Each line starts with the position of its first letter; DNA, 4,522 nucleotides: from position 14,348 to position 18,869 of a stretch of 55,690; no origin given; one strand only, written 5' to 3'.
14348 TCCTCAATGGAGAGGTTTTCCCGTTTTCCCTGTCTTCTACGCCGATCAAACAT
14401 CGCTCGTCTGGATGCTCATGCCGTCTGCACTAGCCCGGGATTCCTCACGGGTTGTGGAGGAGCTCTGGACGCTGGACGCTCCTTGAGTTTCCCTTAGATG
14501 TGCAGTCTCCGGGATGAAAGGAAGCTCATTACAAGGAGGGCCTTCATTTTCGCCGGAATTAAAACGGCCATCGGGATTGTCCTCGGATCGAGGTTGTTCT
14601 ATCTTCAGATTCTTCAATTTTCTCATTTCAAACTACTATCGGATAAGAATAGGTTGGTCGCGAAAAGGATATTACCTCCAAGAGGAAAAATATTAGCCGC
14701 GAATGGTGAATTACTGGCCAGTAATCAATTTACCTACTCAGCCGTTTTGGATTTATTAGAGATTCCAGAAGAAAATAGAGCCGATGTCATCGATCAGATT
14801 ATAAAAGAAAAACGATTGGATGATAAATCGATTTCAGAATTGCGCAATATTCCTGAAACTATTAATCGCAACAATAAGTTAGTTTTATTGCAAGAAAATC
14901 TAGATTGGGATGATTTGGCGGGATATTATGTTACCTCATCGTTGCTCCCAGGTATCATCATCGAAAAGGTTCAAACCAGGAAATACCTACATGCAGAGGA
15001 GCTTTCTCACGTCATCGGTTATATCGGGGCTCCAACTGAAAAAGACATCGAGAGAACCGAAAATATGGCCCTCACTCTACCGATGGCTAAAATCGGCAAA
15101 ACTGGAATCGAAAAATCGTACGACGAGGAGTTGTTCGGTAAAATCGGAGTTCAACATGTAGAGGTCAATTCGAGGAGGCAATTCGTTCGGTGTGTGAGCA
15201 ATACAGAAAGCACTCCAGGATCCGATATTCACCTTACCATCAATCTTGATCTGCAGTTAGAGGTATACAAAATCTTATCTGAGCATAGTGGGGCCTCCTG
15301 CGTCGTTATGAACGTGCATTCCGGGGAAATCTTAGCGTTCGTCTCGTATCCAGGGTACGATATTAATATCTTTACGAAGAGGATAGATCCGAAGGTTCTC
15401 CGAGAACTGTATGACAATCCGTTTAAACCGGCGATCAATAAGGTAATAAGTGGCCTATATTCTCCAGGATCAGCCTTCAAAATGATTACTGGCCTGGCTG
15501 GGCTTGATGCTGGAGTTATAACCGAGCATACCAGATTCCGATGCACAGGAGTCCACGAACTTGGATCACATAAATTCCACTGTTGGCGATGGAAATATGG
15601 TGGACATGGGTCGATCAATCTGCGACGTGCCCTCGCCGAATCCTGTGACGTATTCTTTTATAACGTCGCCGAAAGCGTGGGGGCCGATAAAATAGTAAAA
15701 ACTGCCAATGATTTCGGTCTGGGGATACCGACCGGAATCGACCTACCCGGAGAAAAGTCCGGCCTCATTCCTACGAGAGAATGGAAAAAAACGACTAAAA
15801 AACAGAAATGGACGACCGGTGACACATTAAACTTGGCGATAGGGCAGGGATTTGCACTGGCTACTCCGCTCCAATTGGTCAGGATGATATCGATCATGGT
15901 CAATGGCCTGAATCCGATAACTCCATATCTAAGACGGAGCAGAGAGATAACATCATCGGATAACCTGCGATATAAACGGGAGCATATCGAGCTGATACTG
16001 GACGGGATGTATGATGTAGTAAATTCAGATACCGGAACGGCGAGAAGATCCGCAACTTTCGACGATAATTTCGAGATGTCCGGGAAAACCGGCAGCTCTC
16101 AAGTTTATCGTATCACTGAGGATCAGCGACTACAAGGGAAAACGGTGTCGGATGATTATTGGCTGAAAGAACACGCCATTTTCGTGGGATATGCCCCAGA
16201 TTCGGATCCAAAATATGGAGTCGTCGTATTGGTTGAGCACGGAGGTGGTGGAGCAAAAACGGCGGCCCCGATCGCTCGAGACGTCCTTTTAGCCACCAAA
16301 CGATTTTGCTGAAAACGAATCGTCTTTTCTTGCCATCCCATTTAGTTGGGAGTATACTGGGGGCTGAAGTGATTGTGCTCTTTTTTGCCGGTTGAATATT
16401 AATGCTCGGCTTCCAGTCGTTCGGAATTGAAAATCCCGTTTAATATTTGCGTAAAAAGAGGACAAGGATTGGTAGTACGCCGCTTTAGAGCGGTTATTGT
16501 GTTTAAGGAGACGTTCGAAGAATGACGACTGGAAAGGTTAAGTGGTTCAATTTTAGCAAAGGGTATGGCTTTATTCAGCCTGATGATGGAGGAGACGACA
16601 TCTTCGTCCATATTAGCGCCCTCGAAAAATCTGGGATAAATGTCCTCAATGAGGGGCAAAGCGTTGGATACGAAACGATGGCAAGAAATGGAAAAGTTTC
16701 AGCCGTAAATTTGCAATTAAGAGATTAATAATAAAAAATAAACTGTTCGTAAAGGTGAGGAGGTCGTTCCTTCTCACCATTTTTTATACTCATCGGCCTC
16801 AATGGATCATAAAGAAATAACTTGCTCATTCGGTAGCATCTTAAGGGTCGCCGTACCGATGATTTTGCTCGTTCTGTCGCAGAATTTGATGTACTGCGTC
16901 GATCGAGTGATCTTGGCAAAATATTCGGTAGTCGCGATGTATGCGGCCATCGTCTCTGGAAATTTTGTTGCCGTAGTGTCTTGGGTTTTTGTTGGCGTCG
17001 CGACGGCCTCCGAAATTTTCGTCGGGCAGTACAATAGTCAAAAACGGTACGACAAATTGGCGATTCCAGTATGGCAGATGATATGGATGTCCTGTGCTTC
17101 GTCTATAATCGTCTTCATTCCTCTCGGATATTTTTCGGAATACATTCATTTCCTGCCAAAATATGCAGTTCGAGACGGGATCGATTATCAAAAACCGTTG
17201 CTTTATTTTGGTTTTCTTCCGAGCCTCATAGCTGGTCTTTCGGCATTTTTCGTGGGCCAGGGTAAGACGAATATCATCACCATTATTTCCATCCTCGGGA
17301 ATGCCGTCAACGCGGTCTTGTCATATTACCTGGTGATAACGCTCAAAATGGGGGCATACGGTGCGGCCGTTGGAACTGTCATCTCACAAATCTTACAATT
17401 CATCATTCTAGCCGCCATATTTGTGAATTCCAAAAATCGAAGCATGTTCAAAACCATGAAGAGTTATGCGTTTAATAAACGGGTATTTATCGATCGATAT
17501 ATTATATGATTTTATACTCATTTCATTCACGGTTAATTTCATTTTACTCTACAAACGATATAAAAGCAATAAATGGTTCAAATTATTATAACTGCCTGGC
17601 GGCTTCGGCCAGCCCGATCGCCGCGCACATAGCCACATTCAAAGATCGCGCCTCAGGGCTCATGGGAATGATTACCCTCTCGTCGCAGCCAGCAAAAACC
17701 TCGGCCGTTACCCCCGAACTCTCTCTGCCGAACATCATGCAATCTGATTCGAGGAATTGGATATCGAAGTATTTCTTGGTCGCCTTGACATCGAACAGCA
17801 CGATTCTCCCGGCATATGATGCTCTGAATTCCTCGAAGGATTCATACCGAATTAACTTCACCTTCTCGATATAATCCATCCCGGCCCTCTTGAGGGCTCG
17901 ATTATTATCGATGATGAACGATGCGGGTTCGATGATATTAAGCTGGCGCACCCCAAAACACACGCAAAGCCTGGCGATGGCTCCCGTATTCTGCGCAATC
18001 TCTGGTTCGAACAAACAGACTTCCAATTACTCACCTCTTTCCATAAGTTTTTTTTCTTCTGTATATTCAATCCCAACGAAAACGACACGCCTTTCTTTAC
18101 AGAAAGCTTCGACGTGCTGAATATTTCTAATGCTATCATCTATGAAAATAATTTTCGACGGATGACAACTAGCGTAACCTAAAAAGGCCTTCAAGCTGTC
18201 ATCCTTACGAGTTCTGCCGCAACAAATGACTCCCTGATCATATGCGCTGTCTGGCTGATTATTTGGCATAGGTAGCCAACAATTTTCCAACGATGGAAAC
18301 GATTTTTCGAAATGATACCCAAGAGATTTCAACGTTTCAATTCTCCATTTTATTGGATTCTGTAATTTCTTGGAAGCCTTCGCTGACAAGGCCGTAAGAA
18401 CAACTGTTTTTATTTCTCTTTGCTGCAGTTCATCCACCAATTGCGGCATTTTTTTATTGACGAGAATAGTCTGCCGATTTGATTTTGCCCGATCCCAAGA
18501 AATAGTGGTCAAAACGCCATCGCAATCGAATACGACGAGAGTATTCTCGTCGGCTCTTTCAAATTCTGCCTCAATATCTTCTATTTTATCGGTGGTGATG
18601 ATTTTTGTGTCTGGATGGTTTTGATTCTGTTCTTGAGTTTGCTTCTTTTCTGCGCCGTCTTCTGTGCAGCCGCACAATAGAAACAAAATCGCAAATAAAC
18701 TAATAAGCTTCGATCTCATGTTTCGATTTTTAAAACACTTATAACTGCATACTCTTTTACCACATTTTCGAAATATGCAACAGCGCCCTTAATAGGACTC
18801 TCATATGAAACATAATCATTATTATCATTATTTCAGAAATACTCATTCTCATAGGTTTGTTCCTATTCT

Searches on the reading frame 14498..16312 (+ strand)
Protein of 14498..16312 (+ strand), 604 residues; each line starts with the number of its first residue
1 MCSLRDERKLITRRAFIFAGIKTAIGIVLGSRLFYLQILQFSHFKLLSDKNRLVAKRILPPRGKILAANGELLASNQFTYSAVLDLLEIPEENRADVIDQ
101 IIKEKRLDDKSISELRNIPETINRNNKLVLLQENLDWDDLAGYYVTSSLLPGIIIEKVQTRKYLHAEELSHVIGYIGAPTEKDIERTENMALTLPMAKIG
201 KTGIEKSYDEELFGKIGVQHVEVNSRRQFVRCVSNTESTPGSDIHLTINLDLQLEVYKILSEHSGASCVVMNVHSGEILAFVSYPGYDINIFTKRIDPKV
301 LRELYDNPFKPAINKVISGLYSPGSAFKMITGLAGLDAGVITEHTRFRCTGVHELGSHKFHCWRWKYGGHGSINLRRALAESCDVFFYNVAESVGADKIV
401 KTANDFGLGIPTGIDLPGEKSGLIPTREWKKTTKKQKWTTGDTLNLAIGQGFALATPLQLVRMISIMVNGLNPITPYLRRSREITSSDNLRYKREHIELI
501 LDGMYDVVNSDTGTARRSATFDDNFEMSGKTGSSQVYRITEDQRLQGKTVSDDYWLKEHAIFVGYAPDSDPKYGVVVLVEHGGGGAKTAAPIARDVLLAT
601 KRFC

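Call 47: search_protein_families(library=pfam, proteins=[window:14498-16312:+], max_evalue=0.00001)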
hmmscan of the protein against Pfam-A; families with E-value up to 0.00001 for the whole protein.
window:14498-16312:+ (604 aa): 2 families
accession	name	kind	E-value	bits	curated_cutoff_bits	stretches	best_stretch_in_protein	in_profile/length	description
PF00905.27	Transpeptidase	-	1.1e-60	205.9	22.1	1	267-597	2-298/299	Penicillin binding protein transpeptidase domain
PF03717.20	PBP_dimer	-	3.9e-32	112.5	24.4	1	58-230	2-176/180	Penicillin-binding Protein dimerisation domain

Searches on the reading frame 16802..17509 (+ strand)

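Call 47: search_protein_families(library=pfam, proteins=[window:16802-17509:+], max_evalue=0.00001)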
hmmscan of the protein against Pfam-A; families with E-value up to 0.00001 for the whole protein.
window:16802-17509:+ (235 aa): 1 family
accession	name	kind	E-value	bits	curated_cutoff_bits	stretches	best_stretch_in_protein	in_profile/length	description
PF01554.23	MatE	-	4.6e-15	56.1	24.9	1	19-175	1-160/161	MatE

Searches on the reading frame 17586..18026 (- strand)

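Call 89: search_protein_families(library=pfam, proteins=[window:17586-18026:-], max_evalue=0.01)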
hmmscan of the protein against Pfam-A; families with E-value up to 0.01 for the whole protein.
window:17586-18026:- (146 aa): 1 family
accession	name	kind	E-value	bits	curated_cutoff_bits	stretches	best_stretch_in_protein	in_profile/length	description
PF00588.24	SpoU_methylase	-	1.5e-33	116.3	29.7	1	3-139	4-141/142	SpoU rRNA Methylase family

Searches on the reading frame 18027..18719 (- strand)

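Call 47: search_protein_families(library=pfam, proteins=[window:18027-18719:-], max_evalue=0.00001)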
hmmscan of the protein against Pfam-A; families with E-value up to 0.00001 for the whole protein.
window:18027-18719:- (230 aa): 1 family
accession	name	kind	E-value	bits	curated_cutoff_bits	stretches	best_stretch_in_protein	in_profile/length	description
PF11019.14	DUF2608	-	6e-28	98.4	22.6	1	82-223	78-214/244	Protein of unknown function (DUF2608)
